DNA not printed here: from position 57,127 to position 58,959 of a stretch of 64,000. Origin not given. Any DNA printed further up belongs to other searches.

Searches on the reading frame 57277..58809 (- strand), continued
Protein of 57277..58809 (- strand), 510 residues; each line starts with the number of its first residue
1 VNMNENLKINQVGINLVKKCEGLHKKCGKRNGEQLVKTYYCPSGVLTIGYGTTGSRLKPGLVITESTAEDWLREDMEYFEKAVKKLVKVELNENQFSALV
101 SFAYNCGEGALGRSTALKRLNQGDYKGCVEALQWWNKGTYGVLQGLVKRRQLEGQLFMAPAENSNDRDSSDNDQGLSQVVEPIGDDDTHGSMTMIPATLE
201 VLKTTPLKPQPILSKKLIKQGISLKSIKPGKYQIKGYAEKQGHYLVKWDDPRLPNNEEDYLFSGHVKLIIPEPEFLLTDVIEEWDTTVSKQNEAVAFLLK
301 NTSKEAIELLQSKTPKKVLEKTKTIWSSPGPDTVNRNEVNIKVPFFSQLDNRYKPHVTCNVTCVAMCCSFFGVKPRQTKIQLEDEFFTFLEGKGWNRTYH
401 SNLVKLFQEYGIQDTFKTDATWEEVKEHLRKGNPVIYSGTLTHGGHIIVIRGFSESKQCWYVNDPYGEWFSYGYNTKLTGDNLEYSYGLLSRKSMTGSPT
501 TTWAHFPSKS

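Call 17: search_protein_families(library=phrogs, proteins=[window:57277-58809:-], max_evalue=0.001)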
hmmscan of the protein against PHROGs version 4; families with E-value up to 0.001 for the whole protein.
window:57277-58809:- (510 aa): 9 families
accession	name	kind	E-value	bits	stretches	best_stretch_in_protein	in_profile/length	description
phrog_7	-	lysis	9.1e-53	180.5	1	4-258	549-759/873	endolysin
phrog_33083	-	lysis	4.9e-40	138.5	1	7-169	1-152/456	endolysin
phrog_3617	-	unknown function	1.5e-26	94.5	2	281-504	9-229/405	-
phrog_29753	-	unknown function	3.7e-26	93.1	1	338-497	5-174/374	-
phrog_10051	-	lysis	5.5e-23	82.8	1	332-505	270-451/455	endolysin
phrog_10457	-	lysis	9.2e-23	81.3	1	74-158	10-94/95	endolysin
phrog_28234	-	lysis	5.9e-13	49.6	1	37-165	90-227/372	endolysin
phrog_7910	-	lysis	2.5e-11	45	1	70-154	4-88/96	endolysin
phrog_13832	-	unknown function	0.00021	21.7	1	398-477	97-177/212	-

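Call 25: find_encoding_contigs(protein=P0002, flank=8000, max_places=2)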
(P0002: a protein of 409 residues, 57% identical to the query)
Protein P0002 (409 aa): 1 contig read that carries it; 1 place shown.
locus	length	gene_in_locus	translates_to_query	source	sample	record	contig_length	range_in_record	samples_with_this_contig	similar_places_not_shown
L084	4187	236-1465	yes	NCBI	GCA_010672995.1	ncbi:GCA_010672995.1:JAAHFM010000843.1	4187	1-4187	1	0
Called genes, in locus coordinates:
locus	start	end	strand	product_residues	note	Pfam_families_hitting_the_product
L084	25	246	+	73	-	-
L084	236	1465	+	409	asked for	PF00959:Phage_lysozyme, PF13529:Peptidase_C39_2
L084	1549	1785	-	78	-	-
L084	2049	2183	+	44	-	PF06051:DUF928 (weak)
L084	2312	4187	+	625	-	PF05226:CHASE2, PF00211:Guanylate_cyc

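Call 44: search_dna_similar(query=window:57277-58809:-, collection=phages, mode=protein, max_rows=25)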
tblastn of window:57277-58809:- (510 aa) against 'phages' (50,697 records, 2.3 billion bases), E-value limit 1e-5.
Records with a match: 1233; places in all: 1242; records where one place covers at least 80% of the query: 0.
Best place of each record, by identity: <60% 1233.
By first word of the organism name: Escherichia 299; Salmonella 121; Acinetobacter 104; Klebsiella 76; Pseudomonas 74; Synechococcus 64; Vibrio 50; Xanthomonas 50; Bacillus 39; Stenotrophomonas 33; and 72 more.
By host as written in the record: - 192; Escherichia coli 77; Klebsiella pneumoniae 44; Escherichia coli DSM 12242 43; Acinetobacter baumannii 37; Pseudomonas aeruginosa 26; Escherichia coli K-12 MG1655 20; Salmonella enterica 16; and 383 more.
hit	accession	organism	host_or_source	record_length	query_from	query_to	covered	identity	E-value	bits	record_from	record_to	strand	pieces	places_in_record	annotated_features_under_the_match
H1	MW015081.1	Synechococcus phage S-SRM01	Synechococcus sp. KCZYC6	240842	7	493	60%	31.5%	6e-8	121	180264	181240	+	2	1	hypothetical protein | lysin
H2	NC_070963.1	Synechococcus phage S-SRM01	Synechococcus sp. KCZYC6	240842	7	493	60%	31.5%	6e-8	121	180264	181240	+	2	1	endolysin (x2)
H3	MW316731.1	Acinetobacter phage Mithridates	Acinetobacter baumannii strain LUH 5533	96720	9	158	29%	46.8%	9e-23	108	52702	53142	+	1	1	endolysin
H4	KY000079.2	Acinetobacter phage AM24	Acinetobacter baumannii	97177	9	158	29%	46.8%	1e-22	108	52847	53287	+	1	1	endolysin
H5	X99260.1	Bacillus phage B103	Bacillus subtilis 9/3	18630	6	158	30%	45.8%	9e-22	105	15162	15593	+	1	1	morphogenesis protein | lysis protein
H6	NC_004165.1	Bacillus phage B103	Bacillus subtilis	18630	6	158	30%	45.8%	9e-22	105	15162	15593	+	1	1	endolysin | lysis protein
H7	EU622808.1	Bacillus phage Nf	-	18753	6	158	30%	45.8%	3e-21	103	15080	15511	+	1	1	15: peptidoglycan hydrolase | 14: holin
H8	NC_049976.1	Bacillus phage Nf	-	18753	6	158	30%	45.8%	3e-21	103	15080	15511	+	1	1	15: endolysin | 14: holin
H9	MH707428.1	Bacillus phage BSP11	Bacillus subtilis ATCC 33677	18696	6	158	30%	45.8%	6e-21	102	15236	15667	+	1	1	peptidoglycan hydrolase | holin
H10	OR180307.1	Acinetobacter phage P577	Acinetobacter baumannii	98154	9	158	29%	46.2%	4e-22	106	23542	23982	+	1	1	lysozyme R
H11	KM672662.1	Acinetobacter phage YMC13/03/R2096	Acinetobacter baumannii YMC13/03/R2096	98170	9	158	29%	46.2%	4e-22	106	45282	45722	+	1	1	lysozyme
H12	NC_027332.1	Acinetobacter phage YMC13/03/R2096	Acinetobacter baumannii YMC13/03/R2096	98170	9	158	29%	46.2%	4e-22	106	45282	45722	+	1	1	endolysin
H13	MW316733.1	Acinetobacter phage Bestia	Acinetobacter baumannii strain KZ-1098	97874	9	158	29%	46.2%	4e-22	106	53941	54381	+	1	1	endolysin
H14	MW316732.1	Acinetobacter phage Herod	Acinetobacter baumannii strain KZ-1096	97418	9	158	29%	46.2%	5e-22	106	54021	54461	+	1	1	endolysin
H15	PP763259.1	Acinetobacter phage Ab15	Acinetobacter baumannii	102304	9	158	29%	46.2%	5e-22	106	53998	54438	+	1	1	endolysin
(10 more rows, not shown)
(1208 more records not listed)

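Call 45: get_annotated_region(hit=H2, flank=2500)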
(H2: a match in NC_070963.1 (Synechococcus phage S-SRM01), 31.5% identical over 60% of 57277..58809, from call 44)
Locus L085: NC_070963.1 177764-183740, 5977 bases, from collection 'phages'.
description: Synechococcus phage S-SRM01, complete genome.
organism: Synechococcus phage S-SRM01 (NCBI taxid 2781608)
taxonomy: Viruses; Duplodnaviria; Heunggongvirae; Uroviricota; Caudoviricetes; Kyanoviridae; Serangoonvirus; Serangoonvirus essarone
host: Synechococcus sp. KCZYC6; source: Serangoon Reservoir; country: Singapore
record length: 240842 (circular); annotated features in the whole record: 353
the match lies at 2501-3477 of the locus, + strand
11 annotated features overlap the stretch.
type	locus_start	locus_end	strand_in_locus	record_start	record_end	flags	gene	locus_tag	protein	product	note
CDS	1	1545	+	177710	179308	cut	-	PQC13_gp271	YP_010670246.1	hypothetical protein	-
CDS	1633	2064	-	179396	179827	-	-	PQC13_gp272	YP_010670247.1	homing endonuclease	-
CDS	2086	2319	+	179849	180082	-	-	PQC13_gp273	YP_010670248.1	hypothetical protein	-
CDS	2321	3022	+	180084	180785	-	-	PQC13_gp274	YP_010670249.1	endolysin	-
CDS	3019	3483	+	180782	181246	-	-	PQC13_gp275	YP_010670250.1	endolysin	-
CDS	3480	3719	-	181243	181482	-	-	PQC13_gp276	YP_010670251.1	hypothetical protein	-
CDS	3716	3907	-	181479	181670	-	-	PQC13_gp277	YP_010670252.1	hypothetical protein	-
CDS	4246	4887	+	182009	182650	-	-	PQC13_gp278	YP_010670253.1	hypothetical protein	gp214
CDS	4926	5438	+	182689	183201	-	-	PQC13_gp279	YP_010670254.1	hypothetical protein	-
CDS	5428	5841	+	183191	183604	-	-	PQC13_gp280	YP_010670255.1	hypothetical protein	-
CDS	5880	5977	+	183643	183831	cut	-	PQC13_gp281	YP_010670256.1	histone H1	-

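Call 47: find_encoding_contigs(protein=P0004, flank=8000, max_places=3)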
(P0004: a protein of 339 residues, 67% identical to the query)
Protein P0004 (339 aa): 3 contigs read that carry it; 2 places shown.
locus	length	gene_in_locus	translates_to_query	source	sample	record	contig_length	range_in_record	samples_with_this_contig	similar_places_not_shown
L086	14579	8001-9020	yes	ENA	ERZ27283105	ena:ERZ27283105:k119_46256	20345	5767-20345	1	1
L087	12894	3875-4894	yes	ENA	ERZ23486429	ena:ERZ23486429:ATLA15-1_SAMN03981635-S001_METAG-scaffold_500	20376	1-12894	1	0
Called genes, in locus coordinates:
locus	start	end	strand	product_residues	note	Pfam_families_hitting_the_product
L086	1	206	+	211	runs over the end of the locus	-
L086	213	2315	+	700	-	PF01391:Collagen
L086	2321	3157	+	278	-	-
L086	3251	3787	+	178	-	-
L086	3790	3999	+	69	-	-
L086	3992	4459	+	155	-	-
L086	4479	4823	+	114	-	-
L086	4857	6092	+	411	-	-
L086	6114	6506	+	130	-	PF00498:FHA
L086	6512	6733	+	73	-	-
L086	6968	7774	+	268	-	PF01507:PAPS_reduct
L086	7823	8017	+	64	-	-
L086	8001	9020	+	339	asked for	PF00959:Phage_lysozyme, PF12385:Peptidase_C70, PF13529:Peptidase_C39_2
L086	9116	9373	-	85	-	-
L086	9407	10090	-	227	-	-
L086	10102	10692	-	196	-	-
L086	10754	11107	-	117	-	-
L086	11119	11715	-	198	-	-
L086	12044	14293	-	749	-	PF00136:DNA_pol_B (weak)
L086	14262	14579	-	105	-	?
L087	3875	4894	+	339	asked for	PF00959:Phage_lysozyme, PF12385:Peptidase_C70, PF13529:Peptidase_C39_2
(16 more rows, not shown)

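Call 48: find_encoding_contigs(protein=P0014, flank=8000, max_places=2)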
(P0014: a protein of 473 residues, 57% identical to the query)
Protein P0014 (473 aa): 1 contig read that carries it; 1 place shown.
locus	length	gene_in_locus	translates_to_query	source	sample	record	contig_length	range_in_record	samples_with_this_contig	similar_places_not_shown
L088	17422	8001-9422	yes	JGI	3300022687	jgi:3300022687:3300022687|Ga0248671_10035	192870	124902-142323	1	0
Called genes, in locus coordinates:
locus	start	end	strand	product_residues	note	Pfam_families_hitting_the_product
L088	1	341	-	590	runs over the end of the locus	PF11832:DUF3352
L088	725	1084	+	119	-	PF00581:Rhodanese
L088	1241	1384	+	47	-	-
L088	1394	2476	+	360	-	PF01628:HrcA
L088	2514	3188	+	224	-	-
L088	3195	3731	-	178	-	-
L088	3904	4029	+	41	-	-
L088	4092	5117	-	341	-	PF13409:GST_N_2, PF00043:GST_C (weak), PF13410:GST_C_2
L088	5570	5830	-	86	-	-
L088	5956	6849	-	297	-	PF00561:Abhydrolase_1, PF12146:Hydrolase_4, PF12697:Abhydrolase_6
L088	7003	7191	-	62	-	PF11165:DUF2949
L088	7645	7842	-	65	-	-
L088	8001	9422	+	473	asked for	PF00959:Phage_lysozyme, PF13529:Peptidase_C39_2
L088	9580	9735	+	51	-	-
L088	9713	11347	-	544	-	PF00149:Metallophos, PF02872:5_nucleotid_C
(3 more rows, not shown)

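Call 57: find_related_loci(query=A1, collection=viral_contigs, flank=8000)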
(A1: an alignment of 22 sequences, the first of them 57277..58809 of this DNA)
Query A1 (510 aa) in viral_contigs; peptide patterns used: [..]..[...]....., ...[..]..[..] (x = any residue, [..] = any of these).
71 stretches matched a pattern; 32 encode a relative of the query (tblastn E <= 1e-3); 32 distinct loci.
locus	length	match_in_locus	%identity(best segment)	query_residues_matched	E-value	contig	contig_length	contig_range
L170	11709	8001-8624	52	285-508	4e-65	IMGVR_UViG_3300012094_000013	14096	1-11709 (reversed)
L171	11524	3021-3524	53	338-509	1e-53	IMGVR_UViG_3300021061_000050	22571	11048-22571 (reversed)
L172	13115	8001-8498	47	340-506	1e-43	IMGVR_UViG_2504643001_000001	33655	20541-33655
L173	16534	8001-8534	43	329-509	2e-41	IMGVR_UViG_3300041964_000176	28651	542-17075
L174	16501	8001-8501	43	339-509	2e-40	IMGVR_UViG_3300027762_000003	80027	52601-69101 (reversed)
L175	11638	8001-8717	38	266-490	2e-40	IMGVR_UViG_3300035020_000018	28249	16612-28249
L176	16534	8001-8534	43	329-509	3e-41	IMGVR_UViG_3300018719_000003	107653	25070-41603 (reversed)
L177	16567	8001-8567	41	317-509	2e-38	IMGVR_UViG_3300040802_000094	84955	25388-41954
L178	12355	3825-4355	41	339-510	2e-37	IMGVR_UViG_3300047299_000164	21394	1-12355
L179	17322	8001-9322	44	47-509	2e-36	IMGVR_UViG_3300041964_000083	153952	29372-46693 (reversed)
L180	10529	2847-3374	42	339-509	1e-36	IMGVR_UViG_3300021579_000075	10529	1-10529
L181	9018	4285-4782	41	344-509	1e-36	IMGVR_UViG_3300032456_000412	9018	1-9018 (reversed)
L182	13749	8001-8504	45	339-506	3e-36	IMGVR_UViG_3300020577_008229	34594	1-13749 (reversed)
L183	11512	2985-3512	42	339-509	5e-36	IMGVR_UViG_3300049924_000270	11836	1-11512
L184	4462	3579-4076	40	344-509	1e-35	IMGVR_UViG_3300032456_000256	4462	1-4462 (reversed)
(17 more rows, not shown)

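Call 59: search_protein_families(library=phrogs, proteins=[L170:38-1588:+, L170:3107-3985:+, L170:5185-6399:+, L170:6396-7673:-, L170:7839-8645:+, L086:213-2315:+, L086:4857-6092:+, L086:12044-14293:-, L086:6968-7774:+, L086:2321-3157:+], max_evalue=0.00001)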
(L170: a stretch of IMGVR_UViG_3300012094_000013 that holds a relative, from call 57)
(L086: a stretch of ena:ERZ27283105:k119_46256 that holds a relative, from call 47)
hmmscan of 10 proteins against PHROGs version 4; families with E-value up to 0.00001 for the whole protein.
L170:38-1588:+ (516 aa): 0 families

L170:3107-3985:+ (292 aa): 0 families

L170:5185-6399:+ (404 aa): 28 families (the best 25 are shown)
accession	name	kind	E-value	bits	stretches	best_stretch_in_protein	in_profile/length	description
phrog_7168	-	DNA, RNA and nucleotide metabolism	2.5e-37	129.9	2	9-101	3-95/284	homing endonuclease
phrog_59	-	DNA, RNA and nucleotide metabolism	6.4e-33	115.7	1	86-180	245-298/423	HNH endonuclease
phrog_517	-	DNA, RNA and nucleotide metabolism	5.8e-27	96.1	0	174-214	84-124/128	HTH DNA binding protein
phrog_20467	-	DNA, RNA and nucleotide metabolism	2.1e-25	89.8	0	235-282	63-110/112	HNH endonuclease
phrog_6156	-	DNA, RNA and nucleotide metabolism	3.3e-24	86.6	0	229-280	180-231/261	endonuclease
phrog_664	-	DNA, RNA and nucleotide metabolism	3.7e-21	76.9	1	228-340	30-130/210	DNA binding protein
phrog_4629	-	DNA, RNA and nucleotide metabolism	4.6e-18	66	0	105-157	23-75/87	HTH DNA binding domain protein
phrog_3803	-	lysis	1.4e-17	65.1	0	127-217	8-91/530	RIIB lysis inhibitor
phrog_4151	-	DNA, RNA and nucleotide metabolism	3.7e-14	53.8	0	246-308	16-76/154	DNA binding protein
phrog_125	-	DNA, RNA and nucleotide metabolism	1.5e-12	48.6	0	232-277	158-206/254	DNA invertase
phrog_314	-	DNA, RNA and nucleotide metabolism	1.5e-12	48.2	1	8-129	179-280/574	homing endonuclease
phrog_5735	-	unknown function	1.8e-11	45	0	118-154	47-83/88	-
phrog_11420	-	DNA, RNA and nucleotide metabolism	6.6e-10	40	0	357-390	7-40/82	DNA binding protein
phrog_11376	-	unknown function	4.8e-09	37.6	0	229-275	37-83/134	-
phrog_836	-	transcription regulation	5.3e-09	37.3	0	133-159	95-121/133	late transcriptional activator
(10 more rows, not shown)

L170:6396-7673:- (425 aa): 1 family
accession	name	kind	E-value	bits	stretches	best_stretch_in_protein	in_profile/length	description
phrog_30703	-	head and packaging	5.6e-06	26.3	1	281-392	229-338/386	portal protein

L170:7839-8645:+ (268 aa): 4 families
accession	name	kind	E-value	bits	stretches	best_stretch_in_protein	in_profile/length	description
phrog_29753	-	unknown function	4.4e-20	73.2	1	98-250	9-172/374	-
phrog_10051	-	lysis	1.4e-18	68.3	1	53-246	247-437/455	endolysin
phrog_3617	-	unknown function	3.7e-07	30.7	1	92-248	57-218/405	-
phrog_13832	-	unknown function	4.5e-07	30.5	1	159-254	102-195/212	-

L086:213-2315:+ (700 aa): 19 families
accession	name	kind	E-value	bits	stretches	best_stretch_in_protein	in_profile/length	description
phrog_8745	-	tail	6.5e-20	71.1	1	242-415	1322-1496/1803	tail fiber protein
phrog_26246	-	tail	2.1e-17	64.3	1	301-464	79-236/329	tail protein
phrog_1806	-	tail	5e-17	63.1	1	293-412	106-226/276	collagen like minor tail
phrog_6320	-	tail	7.1e-17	62.4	1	298-416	94-212/745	tail fiber protein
phrog_5073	-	tail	2.5e-16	60.8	1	307-432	260-381/519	tail fiber protein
phrog_819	-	tail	5.7e-14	52.2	1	278-419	457-598/1024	tail protein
phrog_32123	-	unknown function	1.3e-11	44.6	1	203-352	135-280/532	-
phrog_28263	-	tail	1.7e-11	43.1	1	298-411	645-758/1400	tail fiber protein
phrog_38766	-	head and packaging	2.2e-10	40.7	1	301-396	75-170/478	virion structural protein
phrog_366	-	tail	4.7e-10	40.5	1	272-374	279-378/474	tail fiber protein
phrog_18350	-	tail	5.5e-10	40.3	1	305-398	99-193/253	tail fiber protein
phrog_29268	-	unknown function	7.8e-10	38.5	1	295-410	414-529/653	-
phrog_26346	-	unknown function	1.3e-09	38.3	1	351-435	209-295/659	-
phrog_3420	-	unknown function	6.7e-09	34.9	1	299-412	171-287/929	-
phrog_1658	-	unknown function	2.7e-08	34.9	1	332-465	43-170/239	-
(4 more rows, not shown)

L086:4857-6092:+ (411 aa): 2 families
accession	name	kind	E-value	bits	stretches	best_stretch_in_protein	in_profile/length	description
phrog_8763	-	tail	5.4e-14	52.3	1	60-399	411-740/1024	tail protein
phrog_8469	-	tail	7.3e-06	26.5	0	282-341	153-196/303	tail fiber protein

L086:12044-14293:- (749 aa): 4 families
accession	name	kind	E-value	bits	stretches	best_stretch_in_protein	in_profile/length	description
phrog_262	-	DNA, RNA and nucleotide metabolism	1.7e-24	87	2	152-446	108-416/856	DNA polymerase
phrog_1252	-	DNA, RNA and nucleotide metabolism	9.2e-18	65.1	1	428-606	350-522/663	DNA polymerase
phrog_1918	-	DNA, RNA and nucleotide metabolism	6.3e-06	26.5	0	466-541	21-96/382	DNA polymerase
phrog_17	-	DNA, RNA and nucleotide metabolism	7.2e-06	25.2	1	136-355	646-817/1445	DNA polymerase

L086:6968-7774:+ (268 aa): 2 families
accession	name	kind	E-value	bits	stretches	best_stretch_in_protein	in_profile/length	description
phrog_424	-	moron, auxiliary metabolic gene and host takeover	1.3e-21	78.2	1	19-230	158-368/460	phosphoadenosine phosphosulfate reductase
phrog_2302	-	moron, auxiliary metabolic gene and host takeover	4.1e-08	33.6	0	122-188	152-223/381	phosphoadenosine phosphosulfate reductase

L086:2321-3157:+ (278 aa): 0 families

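Call 79: find_encoding_contigs(protein=P0010, flank=9000, max_places=1)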
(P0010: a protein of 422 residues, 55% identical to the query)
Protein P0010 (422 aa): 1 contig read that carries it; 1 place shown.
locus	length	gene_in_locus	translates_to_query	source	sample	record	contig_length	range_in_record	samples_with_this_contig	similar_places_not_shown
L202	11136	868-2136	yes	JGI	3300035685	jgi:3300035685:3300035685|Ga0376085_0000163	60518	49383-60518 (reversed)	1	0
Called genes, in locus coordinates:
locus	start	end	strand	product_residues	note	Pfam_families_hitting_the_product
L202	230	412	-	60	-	-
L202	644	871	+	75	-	-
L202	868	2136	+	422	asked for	PF00959:Phage_lysozyme, PF13529:Peptidase_C39_2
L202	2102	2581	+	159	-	-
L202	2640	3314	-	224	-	-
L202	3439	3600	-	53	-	-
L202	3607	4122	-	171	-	-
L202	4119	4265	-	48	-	-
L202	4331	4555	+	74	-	-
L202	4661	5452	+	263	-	-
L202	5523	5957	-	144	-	-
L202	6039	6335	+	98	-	-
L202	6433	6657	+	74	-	-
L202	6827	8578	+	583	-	-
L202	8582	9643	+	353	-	-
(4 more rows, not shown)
